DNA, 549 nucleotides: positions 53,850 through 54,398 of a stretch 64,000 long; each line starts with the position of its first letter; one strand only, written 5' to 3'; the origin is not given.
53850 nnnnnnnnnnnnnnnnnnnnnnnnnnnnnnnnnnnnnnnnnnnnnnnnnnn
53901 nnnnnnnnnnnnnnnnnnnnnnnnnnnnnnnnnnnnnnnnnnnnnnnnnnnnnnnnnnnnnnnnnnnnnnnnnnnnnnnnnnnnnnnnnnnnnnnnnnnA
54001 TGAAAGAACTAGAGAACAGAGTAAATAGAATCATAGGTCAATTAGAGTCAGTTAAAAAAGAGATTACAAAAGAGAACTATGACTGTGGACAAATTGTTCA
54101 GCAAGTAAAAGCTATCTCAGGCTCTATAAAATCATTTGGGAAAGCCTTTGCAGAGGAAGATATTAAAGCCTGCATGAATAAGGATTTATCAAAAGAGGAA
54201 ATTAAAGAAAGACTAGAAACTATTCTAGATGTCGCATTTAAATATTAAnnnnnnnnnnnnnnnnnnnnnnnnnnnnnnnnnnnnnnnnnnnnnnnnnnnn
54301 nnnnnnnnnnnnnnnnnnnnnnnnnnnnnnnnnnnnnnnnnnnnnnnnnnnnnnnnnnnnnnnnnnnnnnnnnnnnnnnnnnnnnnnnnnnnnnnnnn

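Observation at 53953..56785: cst-like persulfide/sulfide-stress cluster: palindromic operator, CsoR/CstR-like repressor, rhodanese with TGA at the catalytic-loop Gly, Trx-MBL-rhodanese fusion, secreted rhodanese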

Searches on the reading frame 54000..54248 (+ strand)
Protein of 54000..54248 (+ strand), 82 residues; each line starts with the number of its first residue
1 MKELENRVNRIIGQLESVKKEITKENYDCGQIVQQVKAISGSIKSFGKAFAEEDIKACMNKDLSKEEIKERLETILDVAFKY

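Call 4: search_protein_families(library=pfam, proteins=[window:54000-54245:+], max_evalue=0.01)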
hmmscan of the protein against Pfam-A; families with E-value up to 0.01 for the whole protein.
seq(82 aa): 1 family
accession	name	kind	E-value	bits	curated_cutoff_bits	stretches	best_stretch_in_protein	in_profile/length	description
PF02583.22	Trns_repr_metal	-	1.5e-15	57.7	22.8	1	2-75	3-76/78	Metal-sensitive transcriptional repressor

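Call 20: search_solved_structures(query=window:54000-54245:+, max_evalue=1, show_alignments=5)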
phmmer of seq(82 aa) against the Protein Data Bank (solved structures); distinct sequences matched with E-value up to 1: 11.
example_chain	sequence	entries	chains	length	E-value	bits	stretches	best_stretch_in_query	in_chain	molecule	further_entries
7mq1_A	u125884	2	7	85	2.5e-05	28.1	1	8-76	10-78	Copper-sensing transcriptional repressor csoR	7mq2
5fmn_A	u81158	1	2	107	3.8e-05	27.6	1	2-75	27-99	INRS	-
7mq3_A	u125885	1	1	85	6.8e-05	26.8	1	8-76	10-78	Copper-sensing transcriptional repressor csoR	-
4m1p_A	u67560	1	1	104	0.00022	25.2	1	4-79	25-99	Copper-sensitive operon repressor (CsoR)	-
6ahx_A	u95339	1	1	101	0.0029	21.6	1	2-60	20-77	Putative cytosolic protein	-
5lbm_A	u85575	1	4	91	0.0044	21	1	2-77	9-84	Transcriptional repressor FrmR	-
4adz_A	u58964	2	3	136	0.017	19.1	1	6-61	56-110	CSOR | COPPER SENSITIVE OPERON REPRESSOR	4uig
3aai_A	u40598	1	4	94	0.041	17.9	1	4-77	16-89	Copper homeostasis operon regulatory protein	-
5lcy_A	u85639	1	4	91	0.16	16.1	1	2-52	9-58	Frmr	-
9vy0_B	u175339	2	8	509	0.18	15.9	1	11-64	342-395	Phosphoprotein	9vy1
2hh7_A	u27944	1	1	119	0.66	14.1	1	6-77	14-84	Hypothetical protein CsoR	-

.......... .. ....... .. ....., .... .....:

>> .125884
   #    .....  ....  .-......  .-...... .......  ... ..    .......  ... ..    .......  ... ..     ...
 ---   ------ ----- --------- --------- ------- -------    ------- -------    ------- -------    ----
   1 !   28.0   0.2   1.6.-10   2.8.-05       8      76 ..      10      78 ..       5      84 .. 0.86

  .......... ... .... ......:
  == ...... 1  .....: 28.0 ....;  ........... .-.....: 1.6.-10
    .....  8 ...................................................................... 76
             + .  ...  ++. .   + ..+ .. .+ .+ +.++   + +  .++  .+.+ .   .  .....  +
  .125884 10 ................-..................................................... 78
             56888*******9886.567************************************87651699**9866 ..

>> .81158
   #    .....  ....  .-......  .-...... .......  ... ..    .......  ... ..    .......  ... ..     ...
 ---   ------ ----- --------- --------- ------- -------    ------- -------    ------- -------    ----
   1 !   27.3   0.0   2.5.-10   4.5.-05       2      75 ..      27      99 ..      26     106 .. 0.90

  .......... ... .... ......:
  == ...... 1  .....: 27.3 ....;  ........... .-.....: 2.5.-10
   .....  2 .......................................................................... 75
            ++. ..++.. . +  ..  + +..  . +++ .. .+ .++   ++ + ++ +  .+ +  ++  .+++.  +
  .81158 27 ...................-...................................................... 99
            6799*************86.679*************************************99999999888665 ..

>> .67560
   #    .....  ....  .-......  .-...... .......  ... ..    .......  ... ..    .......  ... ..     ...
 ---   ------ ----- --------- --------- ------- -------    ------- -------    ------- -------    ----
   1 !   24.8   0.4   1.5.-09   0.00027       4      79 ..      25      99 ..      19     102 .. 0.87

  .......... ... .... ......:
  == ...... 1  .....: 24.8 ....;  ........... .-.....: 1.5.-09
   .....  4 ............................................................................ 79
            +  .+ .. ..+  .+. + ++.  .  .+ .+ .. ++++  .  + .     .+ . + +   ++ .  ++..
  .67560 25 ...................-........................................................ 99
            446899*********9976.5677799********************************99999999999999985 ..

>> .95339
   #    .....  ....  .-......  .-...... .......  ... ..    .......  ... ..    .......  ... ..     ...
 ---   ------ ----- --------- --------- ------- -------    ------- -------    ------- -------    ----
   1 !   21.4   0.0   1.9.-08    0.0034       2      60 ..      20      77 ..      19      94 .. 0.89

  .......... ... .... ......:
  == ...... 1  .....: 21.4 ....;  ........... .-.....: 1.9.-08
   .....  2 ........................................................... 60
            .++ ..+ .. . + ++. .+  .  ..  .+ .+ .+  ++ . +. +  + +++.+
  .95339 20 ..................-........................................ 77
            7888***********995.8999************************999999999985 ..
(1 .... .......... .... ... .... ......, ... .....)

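Call 27: find_encoding_contigs(protein=window:54000-54248:+, flank=10000, max_places=6)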
Protein window:54000-54248:+ (82 aa): 1 contig read that carries it; 1 place shown.
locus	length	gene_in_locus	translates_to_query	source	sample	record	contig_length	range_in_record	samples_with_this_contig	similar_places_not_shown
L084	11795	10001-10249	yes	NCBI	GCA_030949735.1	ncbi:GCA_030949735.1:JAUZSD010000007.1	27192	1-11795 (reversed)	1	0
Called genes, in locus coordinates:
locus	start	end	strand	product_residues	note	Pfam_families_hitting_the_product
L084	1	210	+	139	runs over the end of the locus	PF02823:ATP-synt_DE_N, PF00401:ATP-synt_DE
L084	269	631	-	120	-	-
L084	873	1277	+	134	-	-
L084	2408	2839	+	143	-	PF00884:Sulfatase, PF01663:Phosphodiest, PF01676:Metalloenzyme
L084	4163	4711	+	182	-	PF01725:Ham1p_like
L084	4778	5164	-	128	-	PF00692:dUTPase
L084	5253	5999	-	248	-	-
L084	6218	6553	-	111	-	-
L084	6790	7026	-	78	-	-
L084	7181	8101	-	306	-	PF02386:TrkH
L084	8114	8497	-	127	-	-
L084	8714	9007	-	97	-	-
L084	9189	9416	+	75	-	-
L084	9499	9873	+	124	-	PF09968:DUF2202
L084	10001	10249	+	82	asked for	PF02583:Trns_repr_metal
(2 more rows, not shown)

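Call 38: find_related_loci(query=A4, collection=metagenome_contigs, flank=4000)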
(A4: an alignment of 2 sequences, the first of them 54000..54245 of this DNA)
Query A4 (82 aa) in metagenome_contigs; peptide patterns used: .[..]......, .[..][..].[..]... (x = any residue, [..] = any of these).
600 stretches matched a pattern (row limit reached: there are more); 25 encode a relative of the query (tblastn E <= 1e-3); 25 distinct loci.
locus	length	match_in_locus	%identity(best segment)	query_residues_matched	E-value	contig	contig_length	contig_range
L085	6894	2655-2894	40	2-80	2e-16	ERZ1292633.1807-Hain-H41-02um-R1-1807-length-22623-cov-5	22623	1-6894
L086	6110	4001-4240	40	2-80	2e-16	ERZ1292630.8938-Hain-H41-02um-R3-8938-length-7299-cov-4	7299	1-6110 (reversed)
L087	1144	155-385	42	6-80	1e-15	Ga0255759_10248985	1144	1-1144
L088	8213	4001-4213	37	5-75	1e-13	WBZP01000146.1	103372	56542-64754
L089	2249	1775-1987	39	5-75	7e-13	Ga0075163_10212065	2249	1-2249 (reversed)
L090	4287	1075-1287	39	5-75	7e-13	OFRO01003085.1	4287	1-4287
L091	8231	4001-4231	40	2-77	3e-12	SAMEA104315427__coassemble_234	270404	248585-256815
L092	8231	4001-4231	40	2-77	3e-12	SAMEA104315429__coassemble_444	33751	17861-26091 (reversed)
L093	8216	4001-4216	45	7-78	8e-12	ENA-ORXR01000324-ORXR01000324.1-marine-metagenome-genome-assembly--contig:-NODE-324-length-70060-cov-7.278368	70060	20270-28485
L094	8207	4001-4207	33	7-75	3e-11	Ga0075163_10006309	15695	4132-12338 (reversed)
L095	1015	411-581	47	7-64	3e-11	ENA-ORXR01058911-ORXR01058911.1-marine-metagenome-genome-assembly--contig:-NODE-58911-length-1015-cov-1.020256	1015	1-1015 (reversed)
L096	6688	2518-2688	38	2-59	2e-10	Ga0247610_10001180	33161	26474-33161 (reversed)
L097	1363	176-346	36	2-59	3e-10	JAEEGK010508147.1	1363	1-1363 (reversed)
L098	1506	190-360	41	2-59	5e-10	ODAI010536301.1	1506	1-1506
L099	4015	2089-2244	38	7-59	2e-9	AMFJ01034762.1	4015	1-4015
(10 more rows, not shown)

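Call 49: find_homologous_proteins(query=window:54000-54245:+, max_evalue=0.00001)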
Query window:54000-54245:+ (82 aa): 1 proteins with E <= 0.00001 among 2 candidates.
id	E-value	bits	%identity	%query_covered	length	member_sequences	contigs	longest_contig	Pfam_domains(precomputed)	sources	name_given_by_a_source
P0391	6.0e-44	165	100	100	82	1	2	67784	PF02583.23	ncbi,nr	ncbi:MAG: metal-sensitive transcriptional regulator [Candidatus Dojkabacteria bacterium]|nr:metal-se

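Call 53: search_protein_families(library=ncbifam, proteins=[window:54000-54245:+], max_evalue=0.001)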
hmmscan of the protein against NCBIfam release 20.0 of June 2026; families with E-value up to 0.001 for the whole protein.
window:54000-54245:+ (82 aa): 3 families
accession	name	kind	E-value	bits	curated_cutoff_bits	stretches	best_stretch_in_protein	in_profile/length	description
NF011613.0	PRK15039.1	equivalog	2.9e-07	31.1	138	1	2-81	9-83/90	Ni(II)/Co(II)-binding transcriptional repressor RcnR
NF008464.0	PRK11352.1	equivalog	1.4e-06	28.6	133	1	4-76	11-83/91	formaldehyde-responsive transcriptional repressor FrmR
NF052430.1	repress_RicR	exception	2.4e-05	24.9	175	1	6-65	13-71/93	copper-sensing transcriptional repressor RicR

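Call 57: search_protein_families(library=pfam, proteins=[L085:960-1502:-, L085:1510-1953:-, L085:1962-2402:-, L085:2571-2900:+, L088:3537-4007:-, L088:3992-4225:+, L088:4229-4561:+, L088:4619-5254:-, L094:4222-4551:+, L087:134-391:+], max_evalue=0.001)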
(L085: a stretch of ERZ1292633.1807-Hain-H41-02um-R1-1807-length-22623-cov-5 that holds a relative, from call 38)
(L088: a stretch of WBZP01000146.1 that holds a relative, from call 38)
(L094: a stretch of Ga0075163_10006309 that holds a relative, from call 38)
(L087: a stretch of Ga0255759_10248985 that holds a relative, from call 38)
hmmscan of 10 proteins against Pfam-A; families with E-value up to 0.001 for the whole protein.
L085:960-1502:- (181 aa): 6 families
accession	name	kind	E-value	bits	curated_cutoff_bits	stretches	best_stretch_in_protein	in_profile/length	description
PF00578.27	AhpC-TSA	-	4.3e-23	82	26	1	57-160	15-123/124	AhpC/TSA family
PF08534.16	Redoxin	-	5.4e-23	81.9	26.6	1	58-164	19-134/148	Redoxin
PF13905.12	Thioredoxin_8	-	1.3e-17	64.4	27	1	67-158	1-94/94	Thioredoxin-like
PF00085.26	Thioredoxin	-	1.5e-08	35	23.5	1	66-116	17-66/103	Thioredoxin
PF13098.12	Thioredoxin_2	-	9.1e-06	26.4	27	1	66-172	4-101/104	Thioredoxin-like domain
PF00255.25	GSHPx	-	0.00041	20.3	27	1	55-108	9-61/108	Glutathione peroxidase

L085:1510-1953:- (148 aa): 1 family
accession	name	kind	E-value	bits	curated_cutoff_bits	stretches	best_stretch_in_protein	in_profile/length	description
PF20398.3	DUF6691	-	1.4e-37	129.6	27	1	7-133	4-130/142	Family of unknown function (DUF6691)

L085:1962-2402:- (147 aa): 1 family
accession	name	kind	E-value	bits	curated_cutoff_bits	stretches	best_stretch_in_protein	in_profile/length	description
PF04143.19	Sulf_transp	-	1.7e-10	41.4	27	1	34-131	211-307/310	Sulphur transport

L085:2571-2900:+ (110 aa): 1 family
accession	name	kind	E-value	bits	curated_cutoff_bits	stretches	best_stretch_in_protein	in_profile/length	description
PF02583.22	Trns_repr_metal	-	3.1e-15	56.8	22.8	1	28-100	2-69/78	Metal-sensitive transcriptional repressor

L088:3537-4007:- (157 aa): 1 family
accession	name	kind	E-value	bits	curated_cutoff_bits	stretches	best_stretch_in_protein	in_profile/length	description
PF00581.25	Rhodanese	-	3.8e-11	43.8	22.2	1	72-141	14-92/102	Rhodanese-like domain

L088:3992-4225:+ (78 aa): 1 family
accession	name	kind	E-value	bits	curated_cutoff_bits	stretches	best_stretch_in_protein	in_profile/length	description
PF02583.22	Trns_repr_metal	-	2e-13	51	22.8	1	3-75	5-77/78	Metal-sensitive transcriptional repressor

L088:4229-4561:+ (111 aa): 6 families
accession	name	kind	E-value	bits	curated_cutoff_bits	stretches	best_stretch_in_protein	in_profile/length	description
PF00085.26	Thioredoxin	-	3.3e-29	101.4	23.5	1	6-107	4-102/103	Thioredoxin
PF13098.12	Thioredoxin_2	-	2.6e-10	41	27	1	18-105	3-103/104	Thioredoxin-like domain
PF13905.12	Thioredoxin_8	-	8e-09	36.2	27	1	20-60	1-43/94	Thioredoxin-like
PF00578.27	AhpC-TSA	-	1.9e-05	25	26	1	8-73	14-80/124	AhpC/TSA family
PF08534.16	Redoxin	-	4.1e-05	23.8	26.6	1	19-58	27-68/148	Redoxin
PF01323.26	DSBA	-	0.00068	19.9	25.6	0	61-106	150-190/191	DSBA-like thioredoxin domain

L088:4619-5254:- (212 aa): 0 families

L094:4222-4551:+ (110 aa): 6 families
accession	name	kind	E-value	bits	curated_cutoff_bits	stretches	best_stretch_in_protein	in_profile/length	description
PF00085.26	Thioredoxin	-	3.4e-31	107.7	23.5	1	6-106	4-101/103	Thioredoxin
PF13098.12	Thioredoxin_2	-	1.8e-09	38.3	27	1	18-103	3-101/104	Thioredoxin-like domain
PF13905.12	Thioredoxin_8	-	2.2e-09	38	27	1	21-61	2-44/94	Thioredoxin-like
PF00578.27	AhpC-TSA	-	0.00017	22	26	1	10-73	16-80/124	AhpC/TSA family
PF13899.12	Thioredoxin_7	-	0.00019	21.9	27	1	14-80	11-77/83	Thioredoxin-like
PF08534.16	Redoxin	-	0.00053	20.2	26.6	0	18-58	26-68/148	Redoxin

L087:134-391:+ (86 aa): 1 family
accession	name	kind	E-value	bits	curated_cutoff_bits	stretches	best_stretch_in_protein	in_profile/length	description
PF02583.22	Trns_repr_metal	-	2.9e-17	63.3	22.8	1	4-79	3-75/78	Metal-sensitive transcriptional repressor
